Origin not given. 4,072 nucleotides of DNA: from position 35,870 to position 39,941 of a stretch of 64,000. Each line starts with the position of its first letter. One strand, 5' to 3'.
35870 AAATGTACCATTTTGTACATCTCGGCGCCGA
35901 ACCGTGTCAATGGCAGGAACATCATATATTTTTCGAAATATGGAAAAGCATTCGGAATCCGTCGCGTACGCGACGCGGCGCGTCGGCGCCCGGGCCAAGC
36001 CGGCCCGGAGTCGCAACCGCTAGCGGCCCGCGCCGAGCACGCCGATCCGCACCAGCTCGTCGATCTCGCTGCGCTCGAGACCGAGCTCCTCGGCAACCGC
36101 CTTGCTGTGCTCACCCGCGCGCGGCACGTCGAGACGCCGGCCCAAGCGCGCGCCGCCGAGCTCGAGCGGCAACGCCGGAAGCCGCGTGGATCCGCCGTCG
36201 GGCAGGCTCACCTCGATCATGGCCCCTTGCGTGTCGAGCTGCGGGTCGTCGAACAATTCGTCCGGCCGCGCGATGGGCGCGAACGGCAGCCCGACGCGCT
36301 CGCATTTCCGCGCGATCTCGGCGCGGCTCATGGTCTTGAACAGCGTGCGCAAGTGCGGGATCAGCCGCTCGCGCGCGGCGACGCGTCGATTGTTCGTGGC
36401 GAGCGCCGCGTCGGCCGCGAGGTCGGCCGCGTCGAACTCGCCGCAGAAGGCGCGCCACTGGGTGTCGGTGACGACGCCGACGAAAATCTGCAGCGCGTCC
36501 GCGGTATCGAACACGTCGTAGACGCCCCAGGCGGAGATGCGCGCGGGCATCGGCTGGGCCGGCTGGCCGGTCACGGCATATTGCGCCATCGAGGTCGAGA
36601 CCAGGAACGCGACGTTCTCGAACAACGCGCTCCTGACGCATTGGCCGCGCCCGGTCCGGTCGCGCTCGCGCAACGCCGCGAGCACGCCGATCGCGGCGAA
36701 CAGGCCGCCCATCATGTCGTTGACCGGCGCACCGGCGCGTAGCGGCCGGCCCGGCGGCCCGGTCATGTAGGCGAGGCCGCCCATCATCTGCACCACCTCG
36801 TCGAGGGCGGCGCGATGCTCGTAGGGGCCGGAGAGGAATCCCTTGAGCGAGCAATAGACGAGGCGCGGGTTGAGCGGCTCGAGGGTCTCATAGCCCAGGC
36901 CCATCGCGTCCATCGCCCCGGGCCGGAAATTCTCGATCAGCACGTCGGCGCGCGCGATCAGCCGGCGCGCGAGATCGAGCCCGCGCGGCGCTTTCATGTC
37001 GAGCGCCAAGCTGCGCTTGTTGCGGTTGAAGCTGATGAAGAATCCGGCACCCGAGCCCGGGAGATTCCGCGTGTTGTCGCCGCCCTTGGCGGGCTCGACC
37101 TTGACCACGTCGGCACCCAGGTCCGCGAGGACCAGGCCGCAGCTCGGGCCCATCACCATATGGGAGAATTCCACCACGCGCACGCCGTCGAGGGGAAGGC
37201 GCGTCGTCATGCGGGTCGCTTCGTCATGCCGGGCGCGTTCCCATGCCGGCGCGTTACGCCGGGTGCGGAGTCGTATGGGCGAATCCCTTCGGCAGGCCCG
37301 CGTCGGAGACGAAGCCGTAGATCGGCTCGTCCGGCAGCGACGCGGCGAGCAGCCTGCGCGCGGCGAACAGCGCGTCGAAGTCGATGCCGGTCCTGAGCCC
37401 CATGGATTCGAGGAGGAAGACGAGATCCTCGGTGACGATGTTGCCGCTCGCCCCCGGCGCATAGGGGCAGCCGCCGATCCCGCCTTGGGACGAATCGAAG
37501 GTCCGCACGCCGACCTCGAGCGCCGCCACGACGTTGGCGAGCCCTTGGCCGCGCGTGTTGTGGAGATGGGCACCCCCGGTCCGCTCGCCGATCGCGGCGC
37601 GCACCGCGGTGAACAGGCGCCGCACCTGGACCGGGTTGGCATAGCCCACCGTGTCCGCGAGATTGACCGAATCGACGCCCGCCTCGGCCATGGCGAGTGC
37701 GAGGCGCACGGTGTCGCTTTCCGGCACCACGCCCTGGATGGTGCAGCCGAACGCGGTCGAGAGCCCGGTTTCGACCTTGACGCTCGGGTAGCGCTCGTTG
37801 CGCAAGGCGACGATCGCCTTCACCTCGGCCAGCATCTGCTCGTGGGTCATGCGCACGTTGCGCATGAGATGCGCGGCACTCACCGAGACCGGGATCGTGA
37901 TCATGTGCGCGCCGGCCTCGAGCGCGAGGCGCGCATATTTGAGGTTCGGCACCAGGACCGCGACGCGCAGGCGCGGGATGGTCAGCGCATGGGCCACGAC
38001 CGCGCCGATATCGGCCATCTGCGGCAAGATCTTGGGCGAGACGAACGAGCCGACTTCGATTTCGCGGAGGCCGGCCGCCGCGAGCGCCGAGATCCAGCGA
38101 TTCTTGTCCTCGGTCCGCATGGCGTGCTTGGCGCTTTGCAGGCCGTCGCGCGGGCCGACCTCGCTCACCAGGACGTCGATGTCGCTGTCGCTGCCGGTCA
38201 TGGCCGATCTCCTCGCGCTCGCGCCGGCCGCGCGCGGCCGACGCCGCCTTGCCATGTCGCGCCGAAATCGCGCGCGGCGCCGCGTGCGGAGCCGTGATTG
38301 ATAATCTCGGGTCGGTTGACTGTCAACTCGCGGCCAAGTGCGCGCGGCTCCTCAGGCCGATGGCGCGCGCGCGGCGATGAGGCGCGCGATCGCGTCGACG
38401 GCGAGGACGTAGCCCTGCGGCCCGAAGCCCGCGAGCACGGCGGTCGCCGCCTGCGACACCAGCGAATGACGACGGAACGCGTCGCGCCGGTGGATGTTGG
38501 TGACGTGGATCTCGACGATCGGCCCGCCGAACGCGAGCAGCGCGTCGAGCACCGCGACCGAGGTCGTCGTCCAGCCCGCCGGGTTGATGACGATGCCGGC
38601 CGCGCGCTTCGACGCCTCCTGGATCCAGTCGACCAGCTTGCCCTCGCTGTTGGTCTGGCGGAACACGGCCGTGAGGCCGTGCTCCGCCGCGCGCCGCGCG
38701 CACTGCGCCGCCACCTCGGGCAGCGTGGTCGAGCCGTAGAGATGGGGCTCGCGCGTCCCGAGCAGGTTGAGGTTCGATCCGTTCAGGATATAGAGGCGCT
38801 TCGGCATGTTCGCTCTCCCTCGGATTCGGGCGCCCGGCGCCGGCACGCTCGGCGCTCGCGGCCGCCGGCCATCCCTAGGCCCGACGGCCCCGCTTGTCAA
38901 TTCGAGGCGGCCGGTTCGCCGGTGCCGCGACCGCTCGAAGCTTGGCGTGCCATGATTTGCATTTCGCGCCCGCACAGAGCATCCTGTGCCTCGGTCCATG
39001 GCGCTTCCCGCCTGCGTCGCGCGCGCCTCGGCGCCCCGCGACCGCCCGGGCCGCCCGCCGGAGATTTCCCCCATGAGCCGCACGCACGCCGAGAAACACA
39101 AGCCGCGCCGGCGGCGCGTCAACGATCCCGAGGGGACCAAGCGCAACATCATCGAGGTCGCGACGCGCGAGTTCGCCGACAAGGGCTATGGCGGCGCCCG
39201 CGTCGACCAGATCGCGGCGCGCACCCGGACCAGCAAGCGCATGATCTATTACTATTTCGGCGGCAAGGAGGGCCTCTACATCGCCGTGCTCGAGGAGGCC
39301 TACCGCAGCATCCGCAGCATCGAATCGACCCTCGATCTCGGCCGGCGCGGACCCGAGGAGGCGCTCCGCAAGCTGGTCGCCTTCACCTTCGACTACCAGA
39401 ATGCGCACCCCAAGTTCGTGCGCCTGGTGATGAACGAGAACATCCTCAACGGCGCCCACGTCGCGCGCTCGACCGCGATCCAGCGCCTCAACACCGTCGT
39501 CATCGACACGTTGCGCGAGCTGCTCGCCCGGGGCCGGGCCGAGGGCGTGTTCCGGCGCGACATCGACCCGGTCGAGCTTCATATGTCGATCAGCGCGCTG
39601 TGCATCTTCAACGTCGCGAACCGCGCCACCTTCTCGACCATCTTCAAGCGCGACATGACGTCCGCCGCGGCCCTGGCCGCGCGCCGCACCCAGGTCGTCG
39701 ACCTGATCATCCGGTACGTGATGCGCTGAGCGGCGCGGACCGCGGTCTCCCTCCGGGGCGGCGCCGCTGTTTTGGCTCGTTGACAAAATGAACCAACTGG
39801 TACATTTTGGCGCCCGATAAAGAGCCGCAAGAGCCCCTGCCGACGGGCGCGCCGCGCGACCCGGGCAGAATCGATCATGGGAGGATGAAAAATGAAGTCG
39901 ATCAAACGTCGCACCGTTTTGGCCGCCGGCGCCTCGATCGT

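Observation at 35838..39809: Related operator palindromes upstream of the TRAP operon and the cupin operon predict a common TetR regulon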

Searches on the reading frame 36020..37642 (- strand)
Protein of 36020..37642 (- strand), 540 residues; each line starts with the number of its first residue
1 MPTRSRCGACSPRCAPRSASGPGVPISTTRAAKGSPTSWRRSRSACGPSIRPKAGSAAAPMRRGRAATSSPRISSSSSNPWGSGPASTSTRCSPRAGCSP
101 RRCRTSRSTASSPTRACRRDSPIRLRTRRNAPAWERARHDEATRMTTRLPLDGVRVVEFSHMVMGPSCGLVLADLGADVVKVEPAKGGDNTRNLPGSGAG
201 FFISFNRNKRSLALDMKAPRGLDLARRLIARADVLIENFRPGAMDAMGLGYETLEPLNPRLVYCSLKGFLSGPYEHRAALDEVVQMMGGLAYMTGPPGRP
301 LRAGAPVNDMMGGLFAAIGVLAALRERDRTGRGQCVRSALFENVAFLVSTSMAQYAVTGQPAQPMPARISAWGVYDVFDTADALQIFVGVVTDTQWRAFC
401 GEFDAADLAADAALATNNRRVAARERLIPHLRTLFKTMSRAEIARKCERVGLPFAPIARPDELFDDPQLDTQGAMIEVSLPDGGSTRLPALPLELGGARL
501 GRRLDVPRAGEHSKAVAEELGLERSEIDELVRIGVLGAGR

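Call 6: search_protein_families(library=pfam, proteins=[window:36020-37642:-])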
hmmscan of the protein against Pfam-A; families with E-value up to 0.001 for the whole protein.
window:36020-37642:- (540 aa): 1 family
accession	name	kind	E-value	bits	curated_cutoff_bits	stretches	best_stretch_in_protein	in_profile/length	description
PF02515.22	CoA_transf_3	-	3.2e-112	375.7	23.3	1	151-513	1-366/366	CoA-transferase family III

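Call 18: search_protein_families(library=ncbifam, proteins=[window:36020-37642:-], max_evalue=0.00001)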
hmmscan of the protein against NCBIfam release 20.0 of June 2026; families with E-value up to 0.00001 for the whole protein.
window:36020-37642:- (540 aa): 7 families
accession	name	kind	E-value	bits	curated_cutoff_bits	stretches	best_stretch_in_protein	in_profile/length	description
NF052585.1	SucGlutTfsCaiB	equivalog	2e-78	263.8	750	1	146-521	3-389/394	succinate--glutarate CoA-transferase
NF003809.0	PRK05398.1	subfamily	1.6e-71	241.1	442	2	149-347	3-207/416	formyl-CoA transferase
TIGR03253.1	oxalate_frc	equivalog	2.9e-71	240.4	504.2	2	150-348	3-207/416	formyl-CoA transferase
NF041294.1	Scnl_mescCoAtase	equivalog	1.1e-59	202.5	700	1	151-485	4-347/381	succinyl-CoA:mesaconate CoA-transferase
NF008511.0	PRK11430.1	equivalog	5.4e-56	190.4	522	1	146-497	5-355/381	CoA:oxalate CoA-transferase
TIGR04253.1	mesacon_CoA_iso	equivalog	7.9e-36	123.9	725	1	151-535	3-399/403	2-methylfumaryl-CoA isomerase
NF002914.1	PRK03525.1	equivalog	8.3e-25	87.5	413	1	149-535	8-396/400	L-carnitine CoA-transferase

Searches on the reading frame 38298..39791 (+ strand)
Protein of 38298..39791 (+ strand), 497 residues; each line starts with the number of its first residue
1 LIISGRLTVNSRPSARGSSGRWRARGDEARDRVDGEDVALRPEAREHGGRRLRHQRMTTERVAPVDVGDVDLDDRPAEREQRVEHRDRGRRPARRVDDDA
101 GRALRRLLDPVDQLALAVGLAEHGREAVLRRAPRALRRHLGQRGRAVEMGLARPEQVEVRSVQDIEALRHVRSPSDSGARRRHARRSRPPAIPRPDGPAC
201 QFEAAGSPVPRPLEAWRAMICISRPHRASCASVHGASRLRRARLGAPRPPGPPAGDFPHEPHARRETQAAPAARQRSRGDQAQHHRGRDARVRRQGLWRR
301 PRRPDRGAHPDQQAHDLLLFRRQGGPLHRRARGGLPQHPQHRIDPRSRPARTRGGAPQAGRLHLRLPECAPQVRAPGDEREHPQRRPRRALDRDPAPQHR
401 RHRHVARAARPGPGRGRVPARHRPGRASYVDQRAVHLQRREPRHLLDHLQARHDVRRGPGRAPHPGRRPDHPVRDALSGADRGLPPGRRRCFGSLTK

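Call 14: search_protein_families(library=pfam, proteins=[window:38298-39791:+], max_evalue=0.01)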
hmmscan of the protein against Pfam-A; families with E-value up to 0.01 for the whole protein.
window:38298-39791:+ (497 aa): 0 families

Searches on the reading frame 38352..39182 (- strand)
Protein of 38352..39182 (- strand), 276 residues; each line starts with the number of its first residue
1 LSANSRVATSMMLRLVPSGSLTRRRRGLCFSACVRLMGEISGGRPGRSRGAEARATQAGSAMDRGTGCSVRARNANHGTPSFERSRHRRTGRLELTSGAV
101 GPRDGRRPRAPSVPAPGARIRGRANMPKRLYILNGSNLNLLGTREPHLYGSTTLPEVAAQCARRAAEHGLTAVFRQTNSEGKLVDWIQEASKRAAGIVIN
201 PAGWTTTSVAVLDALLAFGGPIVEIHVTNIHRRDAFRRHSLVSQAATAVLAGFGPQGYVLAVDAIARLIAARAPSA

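Call 14: search_protein_families(library=pfam, proteins=[window:38352-39182:-], max_evalue=0.01)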
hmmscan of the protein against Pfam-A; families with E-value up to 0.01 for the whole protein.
window:38352-39182:- (276 aa): 1 family
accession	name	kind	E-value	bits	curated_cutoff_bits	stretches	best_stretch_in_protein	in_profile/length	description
PF01220.24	DHquinase_II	-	2e-51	173.8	23.3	1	130-265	2-137/138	Dehydroquinase class II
